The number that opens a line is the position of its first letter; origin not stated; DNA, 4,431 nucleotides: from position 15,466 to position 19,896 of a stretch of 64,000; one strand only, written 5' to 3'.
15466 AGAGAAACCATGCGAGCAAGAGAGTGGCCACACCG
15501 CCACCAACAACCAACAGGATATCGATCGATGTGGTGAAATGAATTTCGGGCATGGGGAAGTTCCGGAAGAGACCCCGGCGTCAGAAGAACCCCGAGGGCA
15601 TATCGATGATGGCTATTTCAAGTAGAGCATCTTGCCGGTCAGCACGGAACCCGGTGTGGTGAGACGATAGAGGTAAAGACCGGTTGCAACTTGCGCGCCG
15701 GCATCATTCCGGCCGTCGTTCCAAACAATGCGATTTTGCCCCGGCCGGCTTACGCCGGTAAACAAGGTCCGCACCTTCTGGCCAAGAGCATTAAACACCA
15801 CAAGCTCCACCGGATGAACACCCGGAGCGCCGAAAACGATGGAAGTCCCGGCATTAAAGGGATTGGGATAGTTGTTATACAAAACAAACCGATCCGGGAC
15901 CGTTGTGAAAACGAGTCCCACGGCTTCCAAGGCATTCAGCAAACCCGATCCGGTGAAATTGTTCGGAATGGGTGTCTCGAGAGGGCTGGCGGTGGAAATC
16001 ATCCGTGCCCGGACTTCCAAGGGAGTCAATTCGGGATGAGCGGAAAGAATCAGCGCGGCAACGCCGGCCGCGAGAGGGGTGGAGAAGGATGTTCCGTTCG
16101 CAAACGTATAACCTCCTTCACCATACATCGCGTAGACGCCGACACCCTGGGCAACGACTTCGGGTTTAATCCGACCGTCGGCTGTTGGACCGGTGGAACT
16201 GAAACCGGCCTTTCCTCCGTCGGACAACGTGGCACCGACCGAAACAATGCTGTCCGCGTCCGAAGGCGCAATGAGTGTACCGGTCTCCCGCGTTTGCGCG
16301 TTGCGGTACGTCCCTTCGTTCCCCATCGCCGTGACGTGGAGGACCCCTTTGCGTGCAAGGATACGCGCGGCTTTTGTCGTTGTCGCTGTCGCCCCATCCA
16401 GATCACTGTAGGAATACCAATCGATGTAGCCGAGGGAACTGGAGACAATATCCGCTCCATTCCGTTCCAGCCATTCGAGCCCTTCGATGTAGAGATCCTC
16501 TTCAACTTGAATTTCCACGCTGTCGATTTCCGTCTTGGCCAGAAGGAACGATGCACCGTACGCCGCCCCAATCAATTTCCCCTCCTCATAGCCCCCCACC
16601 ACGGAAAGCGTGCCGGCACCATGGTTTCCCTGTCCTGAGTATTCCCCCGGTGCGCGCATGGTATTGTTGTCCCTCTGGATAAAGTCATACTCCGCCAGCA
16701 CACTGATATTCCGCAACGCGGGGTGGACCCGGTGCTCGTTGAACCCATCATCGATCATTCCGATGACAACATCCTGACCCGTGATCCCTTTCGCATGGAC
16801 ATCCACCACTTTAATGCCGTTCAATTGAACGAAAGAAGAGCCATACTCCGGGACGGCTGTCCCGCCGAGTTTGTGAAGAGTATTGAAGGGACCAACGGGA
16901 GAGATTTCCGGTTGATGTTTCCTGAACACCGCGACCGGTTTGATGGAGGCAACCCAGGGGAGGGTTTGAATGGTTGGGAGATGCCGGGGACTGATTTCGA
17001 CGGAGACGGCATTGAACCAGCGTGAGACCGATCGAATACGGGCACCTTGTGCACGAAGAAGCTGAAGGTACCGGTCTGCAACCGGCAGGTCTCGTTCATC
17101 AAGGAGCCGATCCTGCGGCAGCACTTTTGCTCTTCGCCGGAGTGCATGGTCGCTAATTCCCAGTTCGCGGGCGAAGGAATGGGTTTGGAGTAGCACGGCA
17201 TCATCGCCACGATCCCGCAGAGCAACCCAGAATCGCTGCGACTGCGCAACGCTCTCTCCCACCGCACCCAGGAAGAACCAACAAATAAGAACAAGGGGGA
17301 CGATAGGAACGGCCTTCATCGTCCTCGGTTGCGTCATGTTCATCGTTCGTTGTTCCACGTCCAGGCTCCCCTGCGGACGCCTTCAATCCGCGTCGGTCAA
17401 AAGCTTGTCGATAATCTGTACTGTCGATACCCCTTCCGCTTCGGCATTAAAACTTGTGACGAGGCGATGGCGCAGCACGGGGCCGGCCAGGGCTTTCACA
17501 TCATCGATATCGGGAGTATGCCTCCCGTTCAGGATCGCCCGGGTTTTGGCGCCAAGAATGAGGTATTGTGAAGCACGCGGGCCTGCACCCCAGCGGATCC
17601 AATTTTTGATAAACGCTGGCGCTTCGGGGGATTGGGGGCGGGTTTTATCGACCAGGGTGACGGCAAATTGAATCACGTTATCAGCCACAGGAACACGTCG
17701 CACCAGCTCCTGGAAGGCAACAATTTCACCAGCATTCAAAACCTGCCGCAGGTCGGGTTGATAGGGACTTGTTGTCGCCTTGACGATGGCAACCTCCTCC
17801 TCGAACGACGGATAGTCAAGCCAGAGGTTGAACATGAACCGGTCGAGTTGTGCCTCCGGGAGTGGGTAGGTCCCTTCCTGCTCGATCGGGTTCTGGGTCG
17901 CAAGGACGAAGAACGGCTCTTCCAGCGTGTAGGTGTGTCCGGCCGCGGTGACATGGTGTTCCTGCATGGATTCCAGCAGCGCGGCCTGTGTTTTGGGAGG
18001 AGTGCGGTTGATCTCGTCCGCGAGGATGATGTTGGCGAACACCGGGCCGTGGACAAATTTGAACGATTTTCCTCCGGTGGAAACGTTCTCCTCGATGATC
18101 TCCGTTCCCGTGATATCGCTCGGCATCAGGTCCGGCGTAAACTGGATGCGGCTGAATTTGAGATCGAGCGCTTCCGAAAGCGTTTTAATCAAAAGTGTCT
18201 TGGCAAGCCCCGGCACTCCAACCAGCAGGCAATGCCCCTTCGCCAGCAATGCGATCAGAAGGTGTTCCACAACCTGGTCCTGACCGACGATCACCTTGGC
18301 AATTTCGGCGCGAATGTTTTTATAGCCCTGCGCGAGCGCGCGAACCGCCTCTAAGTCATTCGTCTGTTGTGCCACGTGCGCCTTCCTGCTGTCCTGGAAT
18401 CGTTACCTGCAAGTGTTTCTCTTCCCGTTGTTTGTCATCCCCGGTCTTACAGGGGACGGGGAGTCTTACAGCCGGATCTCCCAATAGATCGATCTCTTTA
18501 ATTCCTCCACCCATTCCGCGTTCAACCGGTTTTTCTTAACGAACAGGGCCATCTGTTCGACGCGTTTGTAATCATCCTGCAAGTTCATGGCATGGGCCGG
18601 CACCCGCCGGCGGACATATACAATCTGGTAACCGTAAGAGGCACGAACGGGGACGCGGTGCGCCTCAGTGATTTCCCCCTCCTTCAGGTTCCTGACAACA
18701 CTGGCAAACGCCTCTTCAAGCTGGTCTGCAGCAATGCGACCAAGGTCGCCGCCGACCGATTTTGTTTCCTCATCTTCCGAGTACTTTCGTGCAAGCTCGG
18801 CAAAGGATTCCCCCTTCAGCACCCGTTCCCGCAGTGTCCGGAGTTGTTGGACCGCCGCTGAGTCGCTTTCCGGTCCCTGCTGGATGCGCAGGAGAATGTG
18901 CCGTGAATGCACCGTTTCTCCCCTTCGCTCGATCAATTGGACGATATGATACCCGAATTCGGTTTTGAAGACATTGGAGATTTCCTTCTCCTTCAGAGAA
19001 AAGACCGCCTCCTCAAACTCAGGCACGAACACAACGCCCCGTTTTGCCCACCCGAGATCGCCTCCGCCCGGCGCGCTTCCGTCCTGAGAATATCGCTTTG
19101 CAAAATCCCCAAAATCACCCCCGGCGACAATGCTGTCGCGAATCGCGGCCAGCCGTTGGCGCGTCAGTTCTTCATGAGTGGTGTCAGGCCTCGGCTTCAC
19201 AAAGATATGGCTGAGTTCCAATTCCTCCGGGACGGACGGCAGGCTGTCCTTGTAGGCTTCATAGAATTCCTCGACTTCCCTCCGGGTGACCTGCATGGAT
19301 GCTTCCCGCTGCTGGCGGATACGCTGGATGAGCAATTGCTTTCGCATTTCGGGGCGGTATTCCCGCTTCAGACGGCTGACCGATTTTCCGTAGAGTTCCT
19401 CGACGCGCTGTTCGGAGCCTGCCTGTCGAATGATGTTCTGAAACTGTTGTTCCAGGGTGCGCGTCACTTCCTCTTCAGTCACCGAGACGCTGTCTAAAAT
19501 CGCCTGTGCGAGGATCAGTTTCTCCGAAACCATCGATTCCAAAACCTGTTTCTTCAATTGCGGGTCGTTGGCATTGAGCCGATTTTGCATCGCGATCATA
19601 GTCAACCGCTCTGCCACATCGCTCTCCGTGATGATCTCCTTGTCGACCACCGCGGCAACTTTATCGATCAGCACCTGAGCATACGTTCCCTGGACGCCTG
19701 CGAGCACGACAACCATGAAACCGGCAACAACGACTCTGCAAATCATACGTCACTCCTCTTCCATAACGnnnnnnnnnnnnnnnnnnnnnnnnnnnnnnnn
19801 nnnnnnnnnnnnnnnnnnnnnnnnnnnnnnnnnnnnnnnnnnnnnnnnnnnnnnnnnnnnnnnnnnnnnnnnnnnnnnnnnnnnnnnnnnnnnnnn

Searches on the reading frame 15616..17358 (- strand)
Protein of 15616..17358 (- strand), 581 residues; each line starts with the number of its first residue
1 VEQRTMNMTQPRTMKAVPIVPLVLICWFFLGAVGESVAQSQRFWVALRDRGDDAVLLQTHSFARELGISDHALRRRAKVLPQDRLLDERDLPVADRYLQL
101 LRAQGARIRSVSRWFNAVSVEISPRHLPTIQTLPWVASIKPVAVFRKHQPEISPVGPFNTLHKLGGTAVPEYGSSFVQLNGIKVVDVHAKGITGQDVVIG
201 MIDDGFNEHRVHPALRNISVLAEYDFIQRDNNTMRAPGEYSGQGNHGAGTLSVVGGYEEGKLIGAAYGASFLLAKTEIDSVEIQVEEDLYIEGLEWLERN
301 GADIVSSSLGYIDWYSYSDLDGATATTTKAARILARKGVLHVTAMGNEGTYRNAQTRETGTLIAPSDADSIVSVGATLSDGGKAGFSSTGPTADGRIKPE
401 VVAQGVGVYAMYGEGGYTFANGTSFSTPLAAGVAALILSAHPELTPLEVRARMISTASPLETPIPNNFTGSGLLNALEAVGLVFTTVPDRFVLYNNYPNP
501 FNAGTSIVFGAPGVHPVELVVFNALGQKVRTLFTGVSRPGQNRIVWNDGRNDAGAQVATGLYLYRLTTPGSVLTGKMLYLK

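Call 40: search_protein_families(library=pfam, proteins=[window:15616-17358:-], max_evalue=0.00001)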
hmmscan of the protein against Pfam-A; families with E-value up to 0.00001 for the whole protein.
window:15616-17358:- (581 aa): 2 families
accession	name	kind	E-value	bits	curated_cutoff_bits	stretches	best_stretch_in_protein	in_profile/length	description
PF00082.27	Peptidase_S8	-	6e-42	144.4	21.8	1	194-472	1-288/288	Subtilase family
PF13860.13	FlgD_ig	-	2.9e-07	30.8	27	1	513-567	21-74/79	FlgD Ig-like domain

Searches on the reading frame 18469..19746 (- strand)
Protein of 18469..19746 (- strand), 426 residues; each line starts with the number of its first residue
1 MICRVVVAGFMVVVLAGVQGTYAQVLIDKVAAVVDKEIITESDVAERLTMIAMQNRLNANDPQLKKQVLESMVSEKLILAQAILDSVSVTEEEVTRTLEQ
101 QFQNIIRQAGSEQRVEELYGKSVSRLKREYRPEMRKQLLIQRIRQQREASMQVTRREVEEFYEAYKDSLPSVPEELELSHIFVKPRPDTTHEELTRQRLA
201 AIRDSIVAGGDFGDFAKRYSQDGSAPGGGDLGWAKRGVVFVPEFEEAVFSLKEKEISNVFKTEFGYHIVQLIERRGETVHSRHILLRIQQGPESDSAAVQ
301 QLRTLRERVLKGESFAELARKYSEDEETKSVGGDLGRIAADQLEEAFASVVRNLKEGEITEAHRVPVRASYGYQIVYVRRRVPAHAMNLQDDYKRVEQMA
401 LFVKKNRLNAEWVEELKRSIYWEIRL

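Call 40: search_protein_families(library=pfam, proteins=[window:18469-19746:-], max_evalue=0.00001)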
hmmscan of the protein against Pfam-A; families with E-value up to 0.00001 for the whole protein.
window:18469-19746:- (426 aa): 5 families
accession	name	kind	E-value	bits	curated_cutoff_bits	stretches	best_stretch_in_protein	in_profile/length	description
PF00639.27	Rotamase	-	7.8e-43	145.8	21.7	2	180-272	1-96/97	PPIC-type PPIASE domain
PF13616.12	Rotamase_3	-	1.3e-40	139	22.5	2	172-274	12-115/116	PPIC-type PPIASE domain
PF13145.12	Rotamase_2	-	2.3e-21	77.3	27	2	153-278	1-112/121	PPIC-type PPIASE domain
PF09312.16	SurA_N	-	1.2e-09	38.8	30.8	1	27-144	1-118/118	SurA N-terminal domain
PF13624.11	SurA_N_3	-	3.7e-08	33.8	27.2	1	7-143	17-161/162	SurA-like N-terminal domain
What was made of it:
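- Checked: The third (19126) lies inside a SurA-like gene (call 40).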
